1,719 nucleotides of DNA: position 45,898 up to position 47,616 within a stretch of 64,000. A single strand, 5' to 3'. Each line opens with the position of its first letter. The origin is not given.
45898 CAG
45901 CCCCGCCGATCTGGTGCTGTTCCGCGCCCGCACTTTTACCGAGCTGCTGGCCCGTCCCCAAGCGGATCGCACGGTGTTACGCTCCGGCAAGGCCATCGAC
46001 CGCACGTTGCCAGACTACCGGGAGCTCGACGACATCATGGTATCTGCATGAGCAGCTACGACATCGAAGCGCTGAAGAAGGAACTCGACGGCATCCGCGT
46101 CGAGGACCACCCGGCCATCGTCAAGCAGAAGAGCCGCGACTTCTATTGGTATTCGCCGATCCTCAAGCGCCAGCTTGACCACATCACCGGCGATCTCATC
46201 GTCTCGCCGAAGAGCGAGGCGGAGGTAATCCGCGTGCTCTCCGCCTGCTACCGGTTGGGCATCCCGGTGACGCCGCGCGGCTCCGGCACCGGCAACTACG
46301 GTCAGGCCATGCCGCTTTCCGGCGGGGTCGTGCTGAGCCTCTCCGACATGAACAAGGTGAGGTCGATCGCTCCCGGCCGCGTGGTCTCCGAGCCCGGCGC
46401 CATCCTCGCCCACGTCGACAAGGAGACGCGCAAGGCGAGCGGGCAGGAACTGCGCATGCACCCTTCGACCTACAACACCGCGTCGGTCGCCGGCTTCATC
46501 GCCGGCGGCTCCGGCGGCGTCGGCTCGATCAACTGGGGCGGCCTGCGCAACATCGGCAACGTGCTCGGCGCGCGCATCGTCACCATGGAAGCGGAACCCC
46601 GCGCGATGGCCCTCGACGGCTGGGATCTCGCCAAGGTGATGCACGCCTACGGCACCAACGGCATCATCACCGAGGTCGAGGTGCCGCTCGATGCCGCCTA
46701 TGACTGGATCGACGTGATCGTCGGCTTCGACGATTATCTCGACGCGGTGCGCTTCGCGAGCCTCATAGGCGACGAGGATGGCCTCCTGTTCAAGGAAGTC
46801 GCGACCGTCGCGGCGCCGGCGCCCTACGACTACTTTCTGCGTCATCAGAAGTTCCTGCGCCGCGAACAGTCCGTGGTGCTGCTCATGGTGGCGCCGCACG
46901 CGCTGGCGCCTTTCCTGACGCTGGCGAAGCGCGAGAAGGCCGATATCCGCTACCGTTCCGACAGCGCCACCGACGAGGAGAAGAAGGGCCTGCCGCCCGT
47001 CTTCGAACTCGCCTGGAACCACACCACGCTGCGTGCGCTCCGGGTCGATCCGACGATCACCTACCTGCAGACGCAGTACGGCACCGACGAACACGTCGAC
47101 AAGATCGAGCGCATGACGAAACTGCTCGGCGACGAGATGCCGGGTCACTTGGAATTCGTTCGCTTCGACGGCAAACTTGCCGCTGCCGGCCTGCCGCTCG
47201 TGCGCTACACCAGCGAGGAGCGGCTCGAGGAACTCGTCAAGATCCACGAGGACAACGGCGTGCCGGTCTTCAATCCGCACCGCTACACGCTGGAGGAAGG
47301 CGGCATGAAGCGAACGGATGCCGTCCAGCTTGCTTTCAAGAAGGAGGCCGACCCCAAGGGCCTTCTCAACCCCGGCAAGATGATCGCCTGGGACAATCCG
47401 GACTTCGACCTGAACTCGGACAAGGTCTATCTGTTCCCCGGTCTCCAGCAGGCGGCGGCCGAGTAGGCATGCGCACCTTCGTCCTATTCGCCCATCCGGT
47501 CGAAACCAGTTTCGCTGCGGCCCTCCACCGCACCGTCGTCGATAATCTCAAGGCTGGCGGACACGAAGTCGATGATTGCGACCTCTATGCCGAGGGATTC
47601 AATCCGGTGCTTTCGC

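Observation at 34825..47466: Two paralogous, translationally coupled 'ring hydrolase + PCMH-type FAD oxidase' gene pairs 8 kb apart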

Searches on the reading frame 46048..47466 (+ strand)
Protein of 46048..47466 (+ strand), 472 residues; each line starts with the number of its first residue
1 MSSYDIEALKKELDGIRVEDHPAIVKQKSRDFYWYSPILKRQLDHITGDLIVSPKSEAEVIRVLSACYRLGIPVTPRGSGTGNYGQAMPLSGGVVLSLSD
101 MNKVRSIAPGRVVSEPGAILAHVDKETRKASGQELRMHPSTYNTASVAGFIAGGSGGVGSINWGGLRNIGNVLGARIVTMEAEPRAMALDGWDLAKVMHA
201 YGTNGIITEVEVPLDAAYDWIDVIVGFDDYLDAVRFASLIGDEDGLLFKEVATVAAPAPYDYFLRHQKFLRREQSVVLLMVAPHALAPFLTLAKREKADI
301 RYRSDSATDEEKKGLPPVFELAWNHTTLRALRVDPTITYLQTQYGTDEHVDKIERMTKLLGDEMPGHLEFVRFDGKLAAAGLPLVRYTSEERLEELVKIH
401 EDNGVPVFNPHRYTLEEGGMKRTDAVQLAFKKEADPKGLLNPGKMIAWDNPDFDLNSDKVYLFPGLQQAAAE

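Call 9: search_protein_families(library=pfam, proteins=[window:46048-47466:+])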
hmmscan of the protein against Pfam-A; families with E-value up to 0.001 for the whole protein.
window:46048-47466:+ (472 aa): 1 family
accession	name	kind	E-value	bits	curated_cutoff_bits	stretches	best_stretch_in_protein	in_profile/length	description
PF01565.28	FAD_binding_4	-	9.8e-27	93.8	26.4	1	49-180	2-131/139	FAD binding domain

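Call 11: search_protein_families(library=ncbifam, proteins=[window:46048-47466:+], max_evalue=0.00001)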
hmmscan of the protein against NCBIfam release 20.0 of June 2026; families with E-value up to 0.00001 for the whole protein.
window:46048-47466:+ (472 aa): 4 families
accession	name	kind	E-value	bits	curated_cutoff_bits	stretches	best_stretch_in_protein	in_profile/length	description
TIGR00387.1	glcD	equivalog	3.9e-23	81.9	567.9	1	51-232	1-188/413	glycolate oxidase subunit GlcD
NF008408.0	PRK11230.1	equivalog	5.2e-16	58.2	897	1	50-233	58-247/499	glycolate oxidase subunit GlcD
NF049975.1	2HglutDHaseYdiJ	equivalog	8.4e-07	27.1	1350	1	50-183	54-188/1018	D-2-hydroxyglutarate dehydrogenase YdiJ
NF008439.0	PRK11282.1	equivalog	2.3e-06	26.7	284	0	69-211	20-167/358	glycolate oxidase subunit GlcE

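Call 14: search_solved_structures(query=window:46048-47466:+, max_evalue=0.01)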
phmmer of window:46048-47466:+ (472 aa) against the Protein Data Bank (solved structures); distinct sequences matched with E-value up to 0.01: 16.
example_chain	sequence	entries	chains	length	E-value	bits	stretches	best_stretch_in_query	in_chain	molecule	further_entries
6v42_A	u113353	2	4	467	1.4e-206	690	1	5-469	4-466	FAD/FMN-containing dehydrogenase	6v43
8jdb_A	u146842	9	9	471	3.2e-13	52.5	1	49-205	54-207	Probable D-lactate dehydrogenase, mitochondrial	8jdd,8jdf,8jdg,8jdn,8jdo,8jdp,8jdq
8jdc_A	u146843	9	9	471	3.2e-13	52.4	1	49-205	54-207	Probable D-lactate dehydrogenase, mitochondrial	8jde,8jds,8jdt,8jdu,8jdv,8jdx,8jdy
7qh2_C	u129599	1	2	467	3.9e-12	48.9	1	48-179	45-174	Lactate dehydrogenase (NAD(+),ferredoxin) subunit LctD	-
9qgz_A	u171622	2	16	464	4.1e-12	48.8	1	50-238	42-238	Glycolate oxidase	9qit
3pm9_A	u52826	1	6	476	7.9e-12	47.9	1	48-267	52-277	Putative oxidoreductase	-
6lpn_A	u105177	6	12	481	2.5e-10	42.9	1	50-212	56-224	D-2-hydroxyglutarate dehydrogenase, mitochondrial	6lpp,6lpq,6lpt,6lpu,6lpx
2uuu_A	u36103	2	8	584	1.8e-05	26.9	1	48-217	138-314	ALKYLDIHYDROXYACETONEPHOSPHATE SYNTHASE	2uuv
7pbg_A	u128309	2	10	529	0.0063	18.5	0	44-151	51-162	FAD-binding oxidoreductase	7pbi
1e8f_A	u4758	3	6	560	0.0096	17.9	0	35-118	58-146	VANILLYL-ALCOHOL OXIDASE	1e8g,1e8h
8s7r_A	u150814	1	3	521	0.0096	17.9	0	51-118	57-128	Oxidoreductase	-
8s7n_A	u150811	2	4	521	0.0099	17.9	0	51-118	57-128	Oxidoreductase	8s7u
8s7p_A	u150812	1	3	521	0.0099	17.9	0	51-118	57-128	Oxidoreductase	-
8s7s_A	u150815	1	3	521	0.0099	17.9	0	51-118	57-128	Oxidoreductase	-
8s7q_A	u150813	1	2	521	0.0099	17.9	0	51-118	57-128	Oxidoreductase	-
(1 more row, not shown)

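Call 19: find_homologous_proteins(query=window:46048-47466:+, max_evalue=1e-10)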
Query window:46048-47466:+ (472 aa): 7927 proteins with E <= 1e-10 among 8000 candidates; the best 120 are listed.
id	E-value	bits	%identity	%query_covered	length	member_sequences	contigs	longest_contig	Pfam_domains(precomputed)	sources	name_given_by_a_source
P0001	0.0e+0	1068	100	100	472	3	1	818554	PF01565.29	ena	-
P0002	1.2e-276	936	85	99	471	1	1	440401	PF01565.29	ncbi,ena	-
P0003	5.2e-273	924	83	100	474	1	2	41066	PF01565.29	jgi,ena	-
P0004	1.7e-272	922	83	100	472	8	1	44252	PF01565.29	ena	-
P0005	6.0e-270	914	82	100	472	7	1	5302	PF01565.29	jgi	jgi:FAD/FMN-containing dehydrogenase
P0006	1.2e-268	910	81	100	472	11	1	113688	PF01565.29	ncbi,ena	-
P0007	5.1e-267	904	82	100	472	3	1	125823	PF01565.29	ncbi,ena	-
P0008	2.6e-265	899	82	99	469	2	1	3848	PF01565.29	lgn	-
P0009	4.2e-264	895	81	99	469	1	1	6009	PF01565.29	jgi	jgi:FAD/FMN-containing dehydrogenase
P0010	2.6e-263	892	81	100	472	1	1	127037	PF01565.29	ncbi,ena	-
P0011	1.2e-259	880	80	100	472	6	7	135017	PF01565.29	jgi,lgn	jgi:FAD/FMN-containing dehydrogenase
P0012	6.4e-257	871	78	100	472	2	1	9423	PF01565.29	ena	-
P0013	4.8e-256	868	78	99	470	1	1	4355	PF01565.29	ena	-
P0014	4.4e-255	865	78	100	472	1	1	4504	PF01565.29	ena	-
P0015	5.5e-255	864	77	99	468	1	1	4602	PF01565.29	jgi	jgi:FAD/FMN-containing dehydrogenase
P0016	1.4e-253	860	77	99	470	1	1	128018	PF01565.29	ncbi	-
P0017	4.9e-253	858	76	99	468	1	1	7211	PF01565.29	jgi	jgi:FAD/FMN-containing dehydrogenase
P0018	6.6e-253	858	77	99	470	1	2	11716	PF01565.29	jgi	jgi:FAD/FMN-containing dehydrogenase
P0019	9.2e-253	857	77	99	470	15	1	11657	PF01565.29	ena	-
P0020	2.9e-252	855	77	99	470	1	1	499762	PF01565.29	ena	-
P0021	3.0e-252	855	78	99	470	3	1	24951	PF01565.29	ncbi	-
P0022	3.4e-252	855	76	99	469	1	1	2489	PF01565.29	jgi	jgi:FAD/FMN-containing dehydrogenase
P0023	6.1e-252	854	77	99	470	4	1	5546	PF01565.29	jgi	jgi:FAD/FMN-containing dehydrogenase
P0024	8.5e-252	854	77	99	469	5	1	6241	PF01565.29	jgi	jgi:FAD/FMN-containing dehydrogenase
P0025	9.8e-252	854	77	99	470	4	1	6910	PF01565.29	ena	-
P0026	1.0e-251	854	77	99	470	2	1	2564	PF01565.29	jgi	jgi:FAD/FMN-containing dehydrogenase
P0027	2.1e-251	853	76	100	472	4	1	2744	PF01565.29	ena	-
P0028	3.0e-251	852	76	99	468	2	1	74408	PF01565.29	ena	-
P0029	4.4e-251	852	75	99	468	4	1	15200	PF01565.29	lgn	-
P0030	5.4e-251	851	79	99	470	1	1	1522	PF01565.29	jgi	jgi:FAD/FMN-containing dehydrogenase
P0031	6.7e-251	851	75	100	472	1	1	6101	PF01565.29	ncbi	ncbi:MAG: FAD-binding oxidoreductase [Bauldia sp.]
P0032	7.7e-251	851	76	99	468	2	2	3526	PF01565.29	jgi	-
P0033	1.4e-250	850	76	99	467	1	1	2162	PF01565.29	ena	-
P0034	5.1e-250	848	76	99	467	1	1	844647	PF01565.29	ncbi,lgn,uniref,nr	ncbi:FAD-binding oxidoreductase [Bauldia litoralis]|uniref:FAD/FMN-containing dehydrogenase n=1 Tax=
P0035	8.0e-250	847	76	99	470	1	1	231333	PF01565.29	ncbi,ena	-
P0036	9.7e-250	847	77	99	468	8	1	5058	PF01565.29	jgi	jgi:FAD/FMN-containing dehydrogenase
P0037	9.7e-250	847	76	99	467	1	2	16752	PF01565.29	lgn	-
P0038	1.0e-249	847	75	99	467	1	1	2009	PF01565.29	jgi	jgi:FAD/FMN-containing dehydrogenase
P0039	1.1e-249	847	76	99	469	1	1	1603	PF01565.29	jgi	jgi:FAD/FMN-containing dehydrogenase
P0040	1.1e-249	847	77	99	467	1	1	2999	PF01565.29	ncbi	-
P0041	1.1e-249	847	76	99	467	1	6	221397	PF01565.29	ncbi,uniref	ncbi:FAD-binding oxidoreductase [Bauldia litoralis]|uniref:FAD-binding oxidoreductase n=1 Tax=Bauldi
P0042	1.9e-249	846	75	99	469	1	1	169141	PF01565.29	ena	-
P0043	2.1e-249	846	76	99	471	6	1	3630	PF01565.29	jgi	-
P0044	2.4e-249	846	75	99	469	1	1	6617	PF01565.29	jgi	jgi:FAD/FMN-containing dehydrogenase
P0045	2.4e-249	846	75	99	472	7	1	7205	PF01565.29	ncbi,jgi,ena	jgi:FAD/FMN-containing dehydrogenase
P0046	3.0e-249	846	77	99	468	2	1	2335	PF01565.29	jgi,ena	-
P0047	5.0e-249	845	76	99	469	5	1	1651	PF01565.29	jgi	jgi:FAD/FMN-containing dehydrogenase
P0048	5.3e-249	845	74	99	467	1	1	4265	PF01565.29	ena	-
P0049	6.4e-249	844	76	99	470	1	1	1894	PF01565.29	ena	-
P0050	6.4e-249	844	76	99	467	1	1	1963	PF01565.29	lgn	-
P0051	1.0e-248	844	75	99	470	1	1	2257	PF01565.29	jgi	jgi:FAD/FMN-containing dehydrogenase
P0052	1.7e-248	843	75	99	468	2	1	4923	PF01565.29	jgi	jgi:FAD/FMN-containing dehydrogenase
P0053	1.7e-248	843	76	99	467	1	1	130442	PF01565.29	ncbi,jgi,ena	jgi:FAD/FMN-containing dehydrogenase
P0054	2.0e-248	843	75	99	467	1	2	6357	PF01565.29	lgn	-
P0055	3.0e-248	842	75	99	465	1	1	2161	PF01565.29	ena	-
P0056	4.7e-248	842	75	99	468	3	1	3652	PF01565.29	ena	-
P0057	5.4e-248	841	74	99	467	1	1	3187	PF01565.29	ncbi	-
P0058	6.6e-248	841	76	99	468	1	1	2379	PF01565.29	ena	-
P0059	1.1e-247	840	76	99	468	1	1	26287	PF01565.29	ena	-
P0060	1.2e-247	840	75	99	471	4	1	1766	PF01565.29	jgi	-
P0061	1.3e-247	840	76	99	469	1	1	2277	PF01565.29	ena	-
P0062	2.0e-247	840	75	99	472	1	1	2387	PF01565.29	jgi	jgi:FAD/FMN-containing dehydrogenase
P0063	2.4e-247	839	74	99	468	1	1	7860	PF01565.29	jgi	jgi:FAD/FMN-containing dehydrogenase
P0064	3.4e-247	839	75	99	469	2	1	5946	PF01565.29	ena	-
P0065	4.9e-247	838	75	99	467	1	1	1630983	PF01565.29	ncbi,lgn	-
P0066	6.1e-247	838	75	99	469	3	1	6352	PF01565.29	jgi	jgi:FAD/FMN-containing dehydrogenase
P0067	8.4e-247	837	74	99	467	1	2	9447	PF01565.29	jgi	jgi:FAD/FMN-containing dehydrogenase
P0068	1.4e-246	837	75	99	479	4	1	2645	PF01565.29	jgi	-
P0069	1.7e-246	836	74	99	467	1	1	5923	PF01565.29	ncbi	ncbi:MAG: FAD-binding oxidoreductase [Bauldia litoralis]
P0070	1.9e-246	836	75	99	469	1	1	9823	PF01565.29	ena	-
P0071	2.3e-246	836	76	99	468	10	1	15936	PF01565.29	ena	-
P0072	2.7e-246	836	75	99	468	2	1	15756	PF01565.29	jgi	jgi:FAD/FMN-containing dehydrogenase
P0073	3.4e-246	835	74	99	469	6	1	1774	PF01565.29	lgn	-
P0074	3.6e-246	835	77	99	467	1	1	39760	PF01565.29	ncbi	-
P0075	3.7e-246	835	75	99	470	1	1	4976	PF01565.29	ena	-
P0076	4.1e-246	835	76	99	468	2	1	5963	PF01565.29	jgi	jgi:FAD/FMN-containing dehydrogenase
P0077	4.3e-246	835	75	99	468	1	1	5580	PF01565.29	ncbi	ncbi:MAG: FAD-binding oxidoreductase [Propylenella sp.]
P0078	4.5e-246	835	74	100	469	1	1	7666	PF01565.29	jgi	jgi:FAD/FMN-containing dehydrogenase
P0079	5.2e-246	835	75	99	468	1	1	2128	PF01565.29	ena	-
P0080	5.5e-246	835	75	99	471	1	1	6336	PF01565.29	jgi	jgi:FAD/FMN-containing dehydrogenase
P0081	5.8e-246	835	74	99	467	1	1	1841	PF01565.29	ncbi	-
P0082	6.5e-246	835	75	99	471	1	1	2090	PF01565.29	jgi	jgi:FAD/FMN-containing dehydrogenase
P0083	6.9e-246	834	76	99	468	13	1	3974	PF01565.29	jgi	jgi:FAD/FMN-containing dehydrogenase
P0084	7.9e-246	834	75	98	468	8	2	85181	PF01565.29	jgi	jgi:FAD/FMN-containing dehydrogenase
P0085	1.4e-245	833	74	99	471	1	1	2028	PF01565.29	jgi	jgi:FAD/FMN-containing dehydrogenase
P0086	1.4e-245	833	74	99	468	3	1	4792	PF01565.29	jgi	jgi:FAD/FMN-containing dehydrogenase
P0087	1.5e-245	833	74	99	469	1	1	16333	PF01565.29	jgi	jgi:FAD/FMN-containing dehydrogenase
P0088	1.7e-245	833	75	99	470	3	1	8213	PF01565.29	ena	-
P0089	2.1e-245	833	74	99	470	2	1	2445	PF01565.29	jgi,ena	-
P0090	2.2e-245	833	75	99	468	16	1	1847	PF01565.29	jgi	jgi:FAD/FMN-containing dehydrogenase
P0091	2.6e-245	833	76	99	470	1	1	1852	PF01565.29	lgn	-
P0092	2.9e-245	832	75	99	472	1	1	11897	PF01565.29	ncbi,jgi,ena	jgi:FAD/FMN-containing dehydrogenase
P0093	3.4e-245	832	75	99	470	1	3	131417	PF01565.29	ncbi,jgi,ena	jgi:FAD/FMN-containing dehydrogenase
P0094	3.6e-245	832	77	99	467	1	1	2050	PF01565.29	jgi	jgi:FAD/FMN-containing dehydrogenase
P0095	3.6e-245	832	74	100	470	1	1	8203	PF01565.29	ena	-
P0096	3.7e-245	832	75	99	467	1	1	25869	PF01565.29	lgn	-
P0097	3.9e-245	832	74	99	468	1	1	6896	PF01565.29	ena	-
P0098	4.8e-245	832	76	99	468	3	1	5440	PF01565.29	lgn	-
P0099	5.4e-245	832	75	99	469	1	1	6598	PF01565.29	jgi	jgi:FAD/FMN-containing dehydrogenase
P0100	6.9e-245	831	75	99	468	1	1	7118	PF01565.29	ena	-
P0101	8.7e-245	831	74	99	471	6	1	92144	PF01565.29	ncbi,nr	ncbi:MAG TPA: FAD-binding oxidoreductase [Bauldia sp.]|nr:FAD-binding oxidoreductase [Bauldia sp.]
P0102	1.0e-244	831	74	99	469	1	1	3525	PF01565.29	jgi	jgi:FAD/FMN-containing dehydrogenase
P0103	3.2e-244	829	74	99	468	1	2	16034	PF01565.29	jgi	jgi:FAD/FMN-containing dehydrogenase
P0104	3.2e-244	829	75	99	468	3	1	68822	PF01565.29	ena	-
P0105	3.2e-244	829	75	98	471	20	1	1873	PF01565.29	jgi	jgi:FAD/FMN-containing dehydrogenase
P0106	3.3e-244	829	75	99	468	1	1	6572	PF01565.29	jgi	jgi:FAD/FMN-containing dehydrogenase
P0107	4.3e-244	829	75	99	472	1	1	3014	PF01565.29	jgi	-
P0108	5.8e-244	828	73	99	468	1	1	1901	PF01565.29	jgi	jgi:FAD/FMN-containing dehydrogenase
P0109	6.6e-244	828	75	99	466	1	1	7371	PF01565.29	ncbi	-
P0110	7.1e-244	828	74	99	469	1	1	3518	PF01565.29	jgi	jgi:FAD/FMN-containing dehydrogenase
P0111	7.1e-244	828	73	99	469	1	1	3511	PF01565.29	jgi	jgi:FAD/FMN-containing dehydrogenase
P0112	9.9e-244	827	75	99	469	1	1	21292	PF01565.29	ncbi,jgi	-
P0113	1.1e-243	827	73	99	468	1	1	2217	PF01565.29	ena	-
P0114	1.3e-243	827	75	99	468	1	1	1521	PF01565.29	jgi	jgi:FAD/FMN-containing dehydrogenase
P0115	1.6e-243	827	75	99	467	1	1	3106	PF01565.29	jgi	jgi:FAD/FMN-containing dehydrogenase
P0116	1.7e-243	827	75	98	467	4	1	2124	PF01565.29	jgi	jgi:FAD/FMN-containing dehydrogenase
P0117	1.7e-243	827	75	99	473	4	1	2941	PF01565.29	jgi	-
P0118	1.8e-243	826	74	99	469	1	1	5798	PF01565.29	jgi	jgi:FAD/FMN-containing dehydrogenase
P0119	2.0e-243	826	74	99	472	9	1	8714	PF01565.29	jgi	jgi:FAD/FMN-containing dehydrogenase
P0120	2.9e-243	826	75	99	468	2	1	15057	PF01565.29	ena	-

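Call 22: find_related_loci(query=A1, collection=genome_contigs, flank=10000)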
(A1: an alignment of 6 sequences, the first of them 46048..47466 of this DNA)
Query A1 (472 aa) in genome_contigs; peptide patterns used: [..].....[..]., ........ (x = any residue, [..] = any of these).
599 stretches matched a pattern (row limit reached: there are more); 585 encode a relative of the query (tblastn E <= 1e-3); the best 80 are kept; 80 distinct loci.
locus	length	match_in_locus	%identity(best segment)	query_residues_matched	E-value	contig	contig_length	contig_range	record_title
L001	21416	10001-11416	81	1-472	0e+0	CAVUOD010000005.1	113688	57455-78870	MAG: uncultured Alphaproteobacteria bacterium isolate MFD02416.bin.4.66 genome assembly, contig: contig_1134, whole geno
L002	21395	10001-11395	76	5-470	0e+0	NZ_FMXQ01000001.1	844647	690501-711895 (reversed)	Bauldia litoralis strain ATCC 35022, whole genome shotgun sequence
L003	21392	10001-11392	75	6-469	0e+0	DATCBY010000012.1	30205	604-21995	MAG TPA_asm: Bauldia sp. isolate SMAG_U7685 k141_69364, whole genome shotgun sequence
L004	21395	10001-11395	76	5-470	0e+0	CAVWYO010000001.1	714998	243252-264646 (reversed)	MAG: uncultured Alphaproteobacteria bacterium isolate MFD04944.bin.1.111 genome assembly, contig: contig_19850, whole ge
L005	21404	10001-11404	73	5-472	0e+0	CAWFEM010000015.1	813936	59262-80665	MAG: uncultured Alphaproteobacteria bacterium isolate MFD05684.bin.1.323 genome assembly, contig: contig_34075, whole ge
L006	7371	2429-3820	75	5-470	0e+0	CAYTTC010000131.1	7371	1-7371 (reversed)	MAG TPA_asm: uncultured Propylenella sp. isolate SRP136066_co1_12 genome assembly, contig: NODE_15661_length_7371_cov_43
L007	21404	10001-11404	72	1-469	0e+0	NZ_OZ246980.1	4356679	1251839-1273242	MAG: Bauldia sp. isolate f11412da-b0a6-441c-8354-d297e2cae7d0 chromosome 1, complete sequence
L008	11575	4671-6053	74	5-467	0e+0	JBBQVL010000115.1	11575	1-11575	MAG: Hyphomicrobiales bacterium isolate Co_metawrap_1994 Cmw_1994_k141_19870021_length_11575_cov_10.0000, whole genome s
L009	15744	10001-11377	73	5-464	0e+0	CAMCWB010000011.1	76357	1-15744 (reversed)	MAG: Bauldia litoralis isolate MH-09jul19-191 genome assembly, contig: MH-09jul19-C589, whole genome shotgun sequence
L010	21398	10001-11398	71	3-470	0e+0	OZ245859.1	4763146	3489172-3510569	MAG: Kaistia sp. isolate 58ec13d6-cf9f-4d7c-a3cb-8a93c832abf0 genome assembly, chromosome: 1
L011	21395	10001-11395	66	1-467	0e+0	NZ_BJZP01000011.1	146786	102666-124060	Ciceribacter naphthalenivorans strain NBRC 107585 sequence011, whole genome shotgun sequence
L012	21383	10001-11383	67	5-467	0e+0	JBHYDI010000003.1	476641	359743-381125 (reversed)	MAG: Allorhizobium sp. isolate CCAP1427_2_bin-008 CCAP1427_2_bin-008_c3, whole genome shotgun sequence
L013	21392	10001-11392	67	5-470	0e+0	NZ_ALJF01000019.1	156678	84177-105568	Agrobacterium albertimagni AOL15 Contig_19, whole genome shotgun sequence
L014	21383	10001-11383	67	5-467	0e+0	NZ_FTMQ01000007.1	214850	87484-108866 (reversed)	Rhizobium sp. RU33A, whole genome shotgun sequence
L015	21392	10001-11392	69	5-470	0e+0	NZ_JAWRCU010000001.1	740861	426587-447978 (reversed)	Mesorhizobium sp. BAC0120 Scaffold1_1, whole genome shotgun sequence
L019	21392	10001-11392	68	5-470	0e+0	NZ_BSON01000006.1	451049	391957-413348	Mesorhizobium amorphae strain NBRC 102496 sequence006, whole genome shotgun sequence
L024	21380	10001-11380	66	5-466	0e+0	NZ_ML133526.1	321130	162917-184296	Rhizobium anhuiense strain CCBAU 23252 Scaffold6, whole genome shotgun sequence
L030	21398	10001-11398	66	5-470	0e+0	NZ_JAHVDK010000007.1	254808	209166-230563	Inquilinus limosus strain SA128 Indigo76_contig_7, whole genome shotgun sequence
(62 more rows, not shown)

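Call 27: search_protein_families(library=pfam, proteins=[L024:2951-3847:+, L024:4745-5734:-, L024:1667-2854:-, L024:11979-12446:-, L024:12495-13316:-, L019:5357-5779:-, L019:2799-3887:+, L030:5341-5898:-, L030:2899-4326:+, L030:12067-14265:+])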
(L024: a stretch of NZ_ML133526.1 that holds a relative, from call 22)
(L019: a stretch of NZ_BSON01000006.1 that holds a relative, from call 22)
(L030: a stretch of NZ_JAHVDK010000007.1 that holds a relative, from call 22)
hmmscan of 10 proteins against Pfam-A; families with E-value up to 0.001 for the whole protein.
L024:2951-3847:+ (298 aa): 2 families
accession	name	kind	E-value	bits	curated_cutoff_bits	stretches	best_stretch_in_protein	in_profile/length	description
PF03466.25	LysR_substrate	-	1.4e-33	116.5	28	1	90-294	2-205/209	LysR substrate binding domain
PF00126.33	HTH_1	-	1.9e-22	79.4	26.6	1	7-65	2-60/60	Bacterial regulatory helix-turn-helix protein, lysR family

L024:4745-5734:- (329 aa): 2 families
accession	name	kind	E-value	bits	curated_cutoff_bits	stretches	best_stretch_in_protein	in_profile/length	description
PF03466.25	LysR_substrate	-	2.1e-38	132.2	28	1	89-294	3-207/209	LysR substrate binding domain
PF00126.33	HTH_1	-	5.8e-19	68.3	26.6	1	5-63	2-60/60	Bacterial regulatory helix-turn-helix protein, lysR family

L024:1667-2854:- (395 aa): 1 family
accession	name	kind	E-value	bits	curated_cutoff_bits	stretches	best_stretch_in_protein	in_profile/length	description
PF07690.21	MFS_1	-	1.8e-33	116.4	33.4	1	26-338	1-326/347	Major Facilitator Superfamily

L024:11979-12446:- (155 aa): 1 family
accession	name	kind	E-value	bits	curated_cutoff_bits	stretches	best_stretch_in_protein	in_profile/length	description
PF01042.26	Ribonuc_L-PSP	-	2.1e-18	66.9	27.3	1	40-152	8-120/121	Endoribonuclease L-PSP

L024:12495-13316:- (273 aa): 1 family
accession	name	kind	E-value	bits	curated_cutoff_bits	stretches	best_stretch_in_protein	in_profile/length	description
PF00528.27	BPD_transp_1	-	7.4e-18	65.4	26.4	1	82-262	2-178/184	Binding-protein-dependent transport system inner membrane component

L019:5357-5779:- (140 aa): 1 family
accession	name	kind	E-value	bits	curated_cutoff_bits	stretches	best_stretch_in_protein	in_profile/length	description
PF01042.26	Ribonuc_L-PSP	-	4.7e-22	78.7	27.3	1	26-139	7-120/121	Endoribonuclease L-PSP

L019:2799-3887:+ (362 aa): 1 family
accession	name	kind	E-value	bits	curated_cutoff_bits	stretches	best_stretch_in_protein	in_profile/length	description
PF00155.27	Aminotran_1_2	-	3.1e-25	89.5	19.7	1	91-338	68-353/361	Aminotransferase class I and II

L030:5341-5898:- (185 aa): 1 family
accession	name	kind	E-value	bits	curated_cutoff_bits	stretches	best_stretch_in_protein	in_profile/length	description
PF01042.26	Ribonuc_L-PSP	-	3.4e-22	79.1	27.3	1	67-181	5-120/121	Endoribonuclease L-PSP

L030:2899-4326:+ (475 aa): 1 family
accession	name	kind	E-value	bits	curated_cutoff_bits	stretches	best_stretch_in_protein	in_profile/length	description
PF00211.25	Guanylate_cyc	-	4.8e-08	33.2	21.9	1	294-464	9-172/183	Adenylate and Guanylate cyclase catalytic domain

L030:12067-14265:+ (732 aa): 4 families
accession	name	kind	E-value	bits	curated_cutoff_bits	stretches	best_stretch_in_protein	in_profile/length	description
PF05954.17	Phage_GPD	-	3.1e-83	279.9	30.1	1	66-371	1-303/305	Phage tail baseplate hub (GPD)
PF22178.3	Gp5_trimer_C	-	1.6e-17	64.1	30.9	1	513-580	2-69/112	Bacteriophage T4 gp5 C-terminal trimerisation domain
PF04717.18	Phage_base_V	-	2e-12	47.7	23.8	1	427-493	11-73/75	Type VI secretion system/phage-baseplate injector OB domain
PF20093.5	DUF6484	-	0.0001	23.4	27.6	0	471-494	38-61/61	Domain of unknown function (DUF6484)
